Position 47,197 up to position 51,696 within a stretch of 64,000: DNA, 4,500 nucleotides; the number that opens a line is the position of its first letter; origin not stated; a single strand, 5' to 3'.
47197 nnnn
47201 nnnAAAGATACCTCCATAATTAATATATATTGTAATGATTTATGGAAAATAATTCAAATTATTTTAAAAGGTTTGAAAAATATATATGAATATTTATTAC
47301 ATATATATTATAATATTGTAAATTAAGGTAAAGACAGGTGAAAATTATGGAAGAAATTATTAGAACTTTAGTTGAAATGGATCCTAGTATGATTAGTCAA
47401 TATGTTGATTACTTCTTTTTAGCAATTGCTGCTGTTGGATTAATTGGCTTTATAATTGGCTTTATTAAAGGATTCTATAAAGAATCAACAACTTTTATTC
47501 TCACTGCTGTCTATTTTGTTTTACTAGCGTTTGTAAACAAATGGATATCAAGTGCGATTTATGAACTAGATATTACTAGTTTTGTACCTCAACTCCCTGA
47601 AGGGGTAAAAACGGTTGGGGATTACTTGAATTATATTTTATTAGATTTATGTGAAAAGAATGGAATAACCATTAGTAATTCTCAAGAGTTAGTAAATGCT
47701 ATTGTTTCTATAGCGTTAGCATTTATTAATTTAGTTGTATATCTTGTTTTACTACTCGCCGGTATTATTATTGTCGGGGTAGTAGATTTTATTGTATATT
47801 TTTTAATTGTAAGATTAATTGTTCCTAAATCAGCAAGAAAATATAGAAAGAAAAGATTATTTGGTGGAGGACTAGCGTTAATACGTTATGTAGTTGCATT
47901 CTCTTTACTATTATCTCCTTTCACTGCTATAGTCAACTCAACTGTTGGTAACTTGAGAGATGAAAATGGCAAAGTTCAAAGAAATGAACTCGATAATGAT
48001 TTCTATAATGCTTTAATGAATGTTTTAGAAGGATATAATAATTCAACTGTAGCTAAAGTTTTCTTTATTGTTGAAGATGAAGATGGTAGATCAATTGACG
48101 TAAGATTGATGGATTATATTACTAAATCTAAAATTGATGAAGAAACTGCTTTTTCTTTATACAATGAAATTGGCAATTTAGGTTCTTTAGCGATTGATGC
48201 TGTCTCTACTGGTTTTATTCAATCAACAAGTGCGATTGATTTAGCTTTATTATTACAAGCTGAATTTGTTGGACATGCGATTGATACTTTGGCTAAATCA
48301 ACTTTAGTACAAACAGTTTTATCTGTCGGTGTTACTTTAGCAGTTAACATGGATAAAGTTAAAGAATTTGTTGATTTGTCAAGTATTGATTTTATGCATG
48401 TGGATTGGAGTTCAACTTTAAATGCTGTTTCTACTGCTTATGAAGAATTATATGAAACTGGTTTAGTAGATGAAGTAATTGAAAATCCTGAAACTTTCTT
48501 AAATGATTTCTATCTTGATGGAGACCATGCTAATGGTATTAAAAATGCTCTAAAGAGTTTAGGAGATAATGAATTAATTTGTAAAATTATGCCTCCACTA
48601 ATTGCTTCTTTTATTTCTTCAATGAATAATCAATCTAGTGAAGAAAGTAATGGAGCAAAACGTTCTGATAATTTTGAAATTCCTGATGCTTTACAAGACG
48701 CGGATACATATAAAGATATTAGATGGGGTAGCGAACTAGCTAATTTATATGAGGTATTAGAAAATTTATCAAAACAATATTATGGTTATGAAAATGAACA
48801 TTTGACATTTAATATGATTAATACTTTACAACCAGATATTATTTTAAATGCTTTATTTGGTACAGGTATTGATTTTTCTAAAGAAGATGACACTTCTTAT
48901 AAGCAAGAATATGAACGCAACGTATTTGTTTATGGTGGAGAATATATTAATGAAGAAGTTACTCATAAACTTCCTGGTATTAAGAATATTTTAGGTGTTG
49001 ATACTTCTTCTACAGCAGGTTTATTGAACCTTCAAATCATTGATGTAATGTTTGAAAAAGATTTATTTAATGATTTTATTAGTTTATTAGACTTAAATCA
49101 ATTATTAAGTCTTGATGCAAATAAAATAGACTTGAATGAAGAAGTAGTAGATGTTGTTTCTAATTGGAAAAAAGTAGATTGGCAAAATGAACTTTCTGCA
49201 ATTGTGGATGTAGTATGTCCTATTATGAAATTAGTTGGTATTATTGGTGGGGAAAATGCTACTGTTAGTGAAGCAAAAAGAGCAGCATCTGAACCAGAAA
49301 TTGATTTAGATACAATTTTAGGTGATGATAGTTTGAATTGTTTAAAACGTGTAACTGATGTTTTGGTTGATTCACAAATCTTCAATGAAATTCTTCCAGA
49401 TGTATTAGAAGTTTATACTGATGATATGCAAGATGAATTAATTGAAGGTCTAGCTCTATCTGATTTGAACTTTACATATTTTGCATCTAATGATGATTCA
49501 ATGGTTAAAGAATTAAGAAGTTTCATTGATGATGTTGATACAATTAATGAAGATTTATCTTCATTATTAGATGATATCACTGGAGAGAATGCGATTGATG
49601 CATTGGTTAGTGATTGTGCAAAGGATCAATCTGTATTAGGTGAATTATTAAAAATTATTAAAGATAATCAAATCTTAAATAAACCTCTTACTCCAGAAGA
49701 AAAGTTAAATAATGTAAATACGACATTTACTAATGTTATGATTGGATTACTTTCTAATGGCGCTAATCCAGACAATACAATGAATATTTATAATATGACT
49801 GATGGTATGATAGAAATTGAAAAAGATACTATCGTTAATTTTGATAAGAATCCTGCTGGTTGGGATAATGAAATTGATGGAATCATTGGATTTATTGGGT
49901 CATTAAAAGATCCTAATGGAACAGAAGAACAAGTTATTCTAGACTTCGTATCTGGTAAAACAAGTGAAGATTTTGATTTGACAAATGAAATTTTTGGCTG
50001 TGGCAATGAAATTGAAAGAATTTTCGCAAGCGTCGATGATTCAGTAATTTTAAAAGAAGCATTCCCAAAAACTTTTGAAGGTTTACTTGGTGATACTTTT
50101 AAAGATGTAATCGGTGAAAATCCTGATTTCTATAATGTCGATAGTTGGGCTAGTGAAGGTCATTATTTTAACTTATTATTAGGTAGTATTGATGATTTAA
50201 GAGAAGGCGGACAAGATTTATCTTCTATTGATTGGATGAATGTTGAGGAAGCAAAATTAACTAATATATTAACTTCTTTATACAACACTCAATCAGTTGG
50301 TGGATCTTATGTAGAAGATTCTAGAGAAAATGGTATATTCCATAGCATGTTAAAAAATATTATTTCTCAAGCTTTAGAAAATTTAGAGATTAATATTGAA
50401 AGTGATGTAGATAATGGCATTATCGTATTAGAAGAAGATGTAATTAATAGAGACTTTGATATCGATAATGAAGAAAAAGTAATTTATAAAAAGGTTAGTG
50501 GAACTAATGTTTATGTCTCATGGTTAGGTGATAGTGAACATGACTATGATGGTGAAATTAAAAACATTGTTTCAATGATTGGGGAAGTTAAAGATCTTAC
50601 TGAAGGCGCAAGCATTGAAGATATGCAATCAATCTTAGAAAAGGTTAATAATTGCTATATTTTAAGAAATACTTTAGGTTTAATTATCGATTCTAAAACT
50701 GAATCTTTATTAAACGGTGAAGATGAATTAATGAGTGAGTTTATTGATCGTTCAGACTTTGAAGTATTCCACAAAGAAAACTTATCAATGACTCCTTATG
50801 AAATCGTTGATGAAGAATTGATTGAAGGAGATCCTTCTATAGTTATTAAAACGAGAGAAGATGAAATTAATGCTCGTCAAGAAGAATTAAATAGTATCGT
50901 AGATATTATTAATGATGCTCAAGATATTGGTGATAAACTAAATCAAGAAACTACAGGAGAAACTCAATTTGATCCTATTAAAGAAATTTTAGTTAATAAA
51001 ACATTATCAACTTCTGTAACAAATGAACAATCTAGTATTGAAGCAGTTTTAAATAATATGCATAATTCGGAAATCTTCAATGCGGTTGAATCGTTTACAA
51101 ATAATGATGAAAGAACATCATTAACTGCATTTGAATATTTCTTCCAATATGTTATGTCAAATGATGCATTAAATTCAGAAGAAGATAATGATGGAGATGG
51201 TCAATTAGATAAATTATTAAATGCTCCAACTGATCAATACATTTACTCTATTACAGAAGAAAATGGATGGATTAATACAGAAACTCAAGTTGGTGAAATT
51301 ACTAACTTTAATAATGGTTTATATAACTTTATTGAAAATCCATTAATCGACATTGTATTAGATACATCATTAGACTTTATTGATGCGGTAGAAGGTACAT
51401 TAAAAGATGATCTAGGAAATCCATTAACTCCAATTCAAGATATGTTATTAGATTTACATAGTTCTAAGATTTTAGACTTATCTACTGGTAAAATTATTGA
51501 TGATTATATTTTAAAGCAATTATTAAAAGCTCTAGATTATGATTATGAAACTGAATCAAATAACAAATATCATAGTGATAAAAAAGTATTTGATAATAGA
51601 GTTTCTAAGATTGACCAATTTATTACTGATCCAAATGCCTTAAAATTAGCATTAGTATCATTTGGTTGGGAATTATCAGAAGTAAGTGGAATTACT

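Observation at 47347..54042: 2231-aa acidic, membrane-anchored ORFan with degenerate internal repeats, divergent from a CPBP-protease/TraX/thioredoxin operon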

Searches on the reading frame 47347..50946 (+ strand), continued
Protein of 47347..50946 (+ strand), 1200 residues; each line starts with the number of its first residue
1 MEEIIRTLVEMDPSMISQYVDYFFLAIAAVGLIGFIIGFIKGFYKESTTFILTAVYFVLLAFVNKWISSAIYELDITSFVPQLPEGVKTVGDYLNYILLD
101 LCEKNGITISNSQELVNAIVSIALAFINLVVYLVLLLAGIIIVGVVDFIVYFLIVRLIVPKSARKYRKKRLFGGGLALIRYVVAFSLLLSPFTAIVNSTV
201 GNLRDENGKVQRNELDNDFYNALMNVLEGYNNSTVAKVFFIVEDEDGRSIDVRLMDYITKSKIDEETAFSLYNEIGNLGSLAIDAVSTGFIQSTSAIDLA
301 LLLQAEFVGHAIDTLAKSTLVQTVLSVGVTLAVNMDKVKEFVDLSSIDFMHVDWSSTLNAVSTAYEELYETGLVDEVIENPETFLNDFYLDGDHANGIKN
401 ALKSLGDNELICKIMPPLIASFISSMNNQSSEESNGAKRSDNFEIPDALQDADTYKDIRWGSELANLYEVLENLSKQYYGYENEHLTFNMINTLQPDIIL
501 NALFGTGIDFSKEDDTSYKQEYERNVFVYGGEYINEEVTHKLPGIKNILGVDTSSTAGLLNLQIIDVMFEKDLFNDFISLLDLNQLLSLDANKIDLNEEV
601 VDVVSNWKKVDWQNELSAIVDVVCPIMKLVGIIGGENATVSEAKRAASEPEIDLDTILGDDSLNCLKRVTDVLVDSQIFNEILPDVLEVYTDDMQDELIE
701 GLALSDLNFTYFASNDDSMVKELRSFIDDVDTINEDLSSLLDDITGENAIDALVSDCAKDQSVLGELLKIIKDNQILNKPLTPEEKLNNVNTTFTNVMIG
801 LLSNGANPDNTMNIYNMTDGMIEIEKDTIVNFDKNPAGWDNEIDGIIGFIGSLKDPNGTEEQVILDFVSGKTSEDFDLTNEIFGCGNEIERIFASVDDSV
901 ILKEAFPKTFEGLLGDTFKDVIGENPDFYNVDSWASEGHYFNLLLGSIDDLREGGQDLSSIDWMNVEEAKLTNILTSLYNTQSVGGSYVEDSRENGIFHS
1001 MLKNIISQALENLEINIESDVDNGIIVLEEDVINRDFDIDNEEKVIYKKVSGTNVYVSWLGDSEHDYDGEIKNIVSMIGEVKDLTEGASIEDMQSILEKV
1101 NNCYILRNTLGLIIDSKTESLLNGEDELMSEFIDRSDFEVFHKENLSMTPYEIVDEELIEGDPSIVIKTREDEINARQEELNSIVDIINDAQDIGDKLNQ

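Call 48: find_encoding_contigs(protein=P0189, flank=8000, max_places=2)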
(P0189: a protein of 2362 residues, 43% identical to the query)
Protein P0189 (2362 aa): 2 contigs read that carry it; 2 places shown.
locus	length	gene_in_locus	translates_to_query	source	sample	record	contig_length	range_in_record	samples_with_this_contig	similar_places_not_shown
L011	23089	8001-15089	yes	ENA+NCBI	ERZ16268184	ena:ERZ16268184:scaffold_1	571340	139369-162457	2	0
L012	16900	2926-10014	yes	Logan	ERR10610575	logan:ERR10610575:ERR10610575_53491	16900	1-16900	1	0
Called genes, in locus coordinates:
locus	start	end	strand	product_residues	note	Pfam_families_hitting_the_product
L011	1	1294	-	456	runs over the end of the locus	PF07690:MFS_1, PF13347:MFS_2 (faint)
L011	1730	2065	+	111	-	PF07947:YhhN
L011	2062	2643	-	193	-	PF01725:Ham1p_like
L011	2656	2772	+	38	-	-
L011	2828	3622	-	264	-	-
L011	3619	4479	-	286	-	PF07804:HipA_C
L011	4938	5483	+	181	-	-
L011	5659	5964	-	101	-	PF00085:Thioredoxin, PF13728:TraF (weak), PF14595:Thioredoxin_9 (weak), PF13098:Thioredoxin_2 (weak)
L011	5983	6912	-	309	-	PF05857:TraX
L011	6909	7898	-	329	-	PF02517:Rce1-like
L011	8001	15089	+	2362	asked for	-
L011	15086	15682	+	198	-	PF01205:Impact_N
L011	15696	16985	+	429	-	PF05195:AMP_N, PF00557:Peptidase_M24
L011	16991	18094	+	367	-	PF13303:PTS_EIIC_2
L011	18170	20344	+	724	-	PF01336:tRNA_anti-codon (faint)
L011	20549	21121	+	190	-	-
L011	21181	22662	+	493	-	PF00370:FGGY_N, PF02782:FGGY_C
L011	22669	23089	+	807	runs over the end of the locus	PF12705:PDDEXK_1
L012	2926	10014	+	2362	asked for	-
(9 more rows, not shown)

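Call 49: find_encoding_contigs(protein=P0201, flank=8000, max_places=2)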
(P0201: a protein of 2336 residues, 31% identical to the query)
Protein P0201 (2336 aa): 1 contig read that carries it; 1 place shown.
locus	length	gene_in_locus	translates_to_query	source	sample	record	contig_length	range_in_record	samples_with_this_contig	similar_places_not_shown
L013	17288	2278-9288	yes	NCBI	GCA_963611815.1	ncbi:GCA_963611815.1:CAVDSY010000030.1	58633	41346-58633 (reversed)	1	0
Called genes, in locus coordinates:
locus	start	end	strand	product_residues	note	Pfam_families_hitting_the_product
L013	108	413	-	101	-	PF00085:Thioredoxin, PF14595:Thioredoxin_9 (weak), PF13098:Thioredoxin_2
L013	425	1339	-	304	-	PF05857:TraX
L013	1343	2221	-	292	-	PF02517:Rce1-like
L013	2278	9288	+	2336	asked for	-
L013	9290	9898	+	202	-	PF01205:Impact_N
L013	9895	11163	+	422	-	PF05195:AMP_N, PF00557:Peptidase_M24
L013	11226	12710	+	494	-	PF00370:FGGY_N, PF02782:FGGY_C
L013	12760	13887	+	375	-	PF18928:DUF5677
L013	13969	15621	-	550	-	PF00485:PRK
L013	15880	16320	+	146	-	-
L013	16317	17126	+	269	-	PF00119:ATP-synt_A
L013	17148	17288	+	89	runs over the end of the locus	PF00137:ATP-synt_C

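Call 51: find_encoding_contigs(protein=P0203, flank=8000, max_places=2)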
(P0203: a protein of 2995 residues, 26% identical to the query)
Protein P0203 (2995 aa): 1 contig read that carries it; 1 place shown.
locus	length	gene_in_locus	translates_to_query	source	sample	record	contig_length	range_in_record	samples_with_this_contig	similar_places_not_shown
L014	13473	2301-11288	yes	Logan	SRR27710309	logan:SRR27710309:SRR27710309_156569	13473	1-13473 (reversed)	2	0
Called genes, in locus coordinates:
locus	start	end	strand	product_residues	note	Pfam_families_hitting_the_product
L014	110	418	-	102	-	PF00085:Thioredoxin, PF14595:Thioredoxin_9, PF13098:Thioredoxin_2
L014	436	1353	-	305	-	PF05857:TraX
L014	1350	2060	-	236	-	PF02517:Rce1-like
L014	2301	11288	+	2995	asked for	-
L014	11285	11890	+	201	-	PF01205:Impact_N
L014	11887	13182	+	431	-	PF05195:AMP_N, PF00557:Peptidase_M24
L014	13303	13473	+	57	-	?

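Call 55: search_protein_families(library=pfam, proteins=[P0015, P0144, P0136, P0154], max_evalue=0.01)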
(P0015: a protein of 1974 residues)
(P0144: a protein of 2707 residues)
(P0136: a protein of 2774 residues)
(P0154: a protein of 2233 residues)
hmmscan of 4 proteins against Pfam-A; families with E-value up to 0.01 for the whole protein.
P0015 (1974 aa): 1 family
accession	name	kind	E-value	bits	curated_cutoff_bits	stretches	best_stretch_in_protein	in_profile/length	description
PF02674.22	Colicin_V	-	0.00042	20.8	29.3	1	24-203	3-125/144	Colicin V production protein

P0144 (2707 aa): 0 families

P0136 (2774 aa): 0 families

P0154 (2233 aa): 0 families

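Call 92: list_cluster_members(proteins=[P0014, P0017, P0023, P0031, P0044, P0062, P0093, P0117, P0136, P0159])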
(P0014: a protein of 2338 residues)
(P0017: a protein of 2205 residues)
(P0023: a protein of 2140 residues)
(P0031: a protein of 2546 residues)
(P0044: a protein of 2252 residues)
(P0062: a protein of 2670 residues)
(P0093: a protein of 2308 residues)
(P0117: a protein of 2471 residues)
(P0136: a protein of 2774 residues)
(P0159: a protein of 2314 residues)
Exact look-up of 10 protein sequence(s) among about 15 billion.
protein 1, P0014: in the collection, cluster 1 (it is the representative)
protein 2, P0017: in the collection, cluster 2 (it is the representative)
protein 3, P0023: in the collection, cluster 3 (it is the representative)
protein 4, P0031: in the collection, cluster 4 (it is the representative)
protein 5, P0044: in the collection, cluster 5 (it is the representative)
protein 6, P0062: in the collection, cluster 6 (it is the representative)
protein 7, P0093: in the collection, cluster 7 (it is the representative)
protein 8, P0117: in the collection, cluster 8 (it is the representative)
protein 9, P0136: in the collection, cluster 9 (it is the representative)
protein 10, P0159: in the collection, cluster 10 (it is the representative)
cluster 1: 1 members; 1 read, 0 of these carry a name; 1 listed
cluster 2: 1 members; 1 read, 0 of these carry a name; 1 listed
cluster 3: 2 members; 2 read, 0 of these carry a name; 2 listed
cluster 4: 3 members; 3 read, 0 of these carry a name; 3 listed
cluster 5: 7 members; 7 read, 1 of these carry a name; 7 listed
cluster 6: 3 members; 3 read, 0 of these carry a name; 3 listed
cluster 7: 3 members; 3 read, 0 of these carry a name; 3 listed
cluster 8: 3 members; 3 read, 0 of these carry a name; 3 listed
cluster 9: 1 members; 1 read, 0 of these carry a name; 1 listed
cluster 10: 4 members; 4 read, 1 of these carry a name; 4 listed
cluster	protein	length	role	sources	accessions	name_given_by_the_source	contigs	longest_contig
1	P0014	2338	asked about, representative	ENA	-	-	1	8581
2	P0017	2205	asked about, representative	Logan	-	-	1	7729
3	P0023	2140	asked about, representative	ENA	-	-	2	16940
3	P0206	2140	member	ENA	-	-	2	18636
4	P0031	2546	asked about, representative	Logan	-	-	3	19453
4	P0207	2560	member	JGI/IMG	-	-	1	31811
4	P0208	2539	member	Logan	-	-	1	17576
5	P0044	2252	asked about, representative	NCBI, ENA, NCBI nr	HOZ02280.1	MAG TPA: hypothetical protein PKV57_00460 [Bacilli bacterium] | hypothetical protein [Bacilli bacterium]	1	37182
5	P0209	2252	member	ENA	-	-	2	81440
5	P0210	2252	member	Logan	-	-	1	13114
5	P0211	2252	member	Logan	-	-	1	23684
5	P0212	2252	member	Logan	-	-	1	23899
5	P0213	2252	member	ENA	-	-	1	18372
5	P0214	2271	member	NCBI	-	-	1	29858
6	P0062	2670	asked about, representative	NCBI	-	-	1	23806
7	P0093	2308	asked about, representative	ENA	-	-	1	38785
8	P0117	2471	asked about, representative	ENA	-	-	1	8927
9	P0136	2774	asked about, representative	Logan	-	-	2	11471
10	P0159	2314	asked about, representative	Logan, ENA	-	-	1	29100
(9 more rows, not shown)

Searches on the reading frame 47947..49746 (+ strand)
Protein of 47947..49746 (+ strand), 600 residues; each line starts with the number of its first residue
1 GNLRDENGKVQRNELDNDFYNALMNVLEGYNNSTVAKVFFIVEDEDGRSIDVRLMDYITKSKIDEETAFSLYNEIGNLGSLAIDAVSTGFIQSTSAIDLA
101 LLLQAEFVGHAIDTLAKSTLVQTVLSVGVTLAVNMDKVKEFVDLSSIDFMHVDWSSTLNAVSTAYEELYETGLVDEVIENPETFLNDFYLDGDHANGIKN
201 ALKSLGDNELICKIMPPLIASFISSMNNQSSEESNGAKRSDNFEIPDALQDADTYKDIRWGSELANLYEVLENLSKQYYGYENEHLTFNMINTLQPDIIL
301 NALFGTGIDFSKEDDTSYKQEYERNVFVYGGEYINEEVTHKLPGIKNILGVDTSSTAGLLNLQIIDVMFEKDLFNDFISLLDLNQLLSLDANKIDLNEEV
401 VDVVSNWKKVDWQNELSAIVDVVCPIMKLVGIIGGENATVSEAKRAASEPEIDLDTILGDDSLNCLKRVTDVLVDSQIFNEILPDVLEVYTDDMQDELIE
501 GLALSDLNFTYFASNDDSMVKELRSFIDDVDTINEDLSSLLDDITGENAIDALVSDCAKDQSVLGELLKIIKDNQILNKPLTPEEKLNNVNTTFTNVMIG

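Call 96: search_protein_families(library=pfam, proteins=[window:47947-49746:+], max_evalue=10)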
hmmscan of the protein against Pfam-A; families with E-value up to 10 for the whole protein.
window:47947-49746:+ (600 aa): 1 family
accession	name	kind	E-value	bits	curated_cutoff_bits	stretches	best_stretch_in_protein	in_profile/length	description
PF22676.1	GalA_N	-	0.075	13.3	27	1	10-46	72-108/133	Alpha-galactosidase, N-terminal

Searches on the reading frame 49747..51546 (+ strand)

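Call 96: search_protein_families(library=pfam, proteins=[window:49747-51546:+], max_evalue=10)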
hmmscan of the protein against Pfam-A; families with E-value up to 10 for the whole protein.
window:49747-51546:+ (600 aa): 2 families
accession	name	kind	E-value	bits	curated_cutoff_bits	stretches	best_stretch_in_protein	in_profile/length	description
PF20665.3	Zw10_middle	-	0.07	13.4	23.6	1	384-451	126-187/230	Centromere/kinetochore protein zw10, middle domain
PF15934.10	Yuri_gagarin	-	0.57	10.4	28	1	208-311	15-117/234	Yuri gagarin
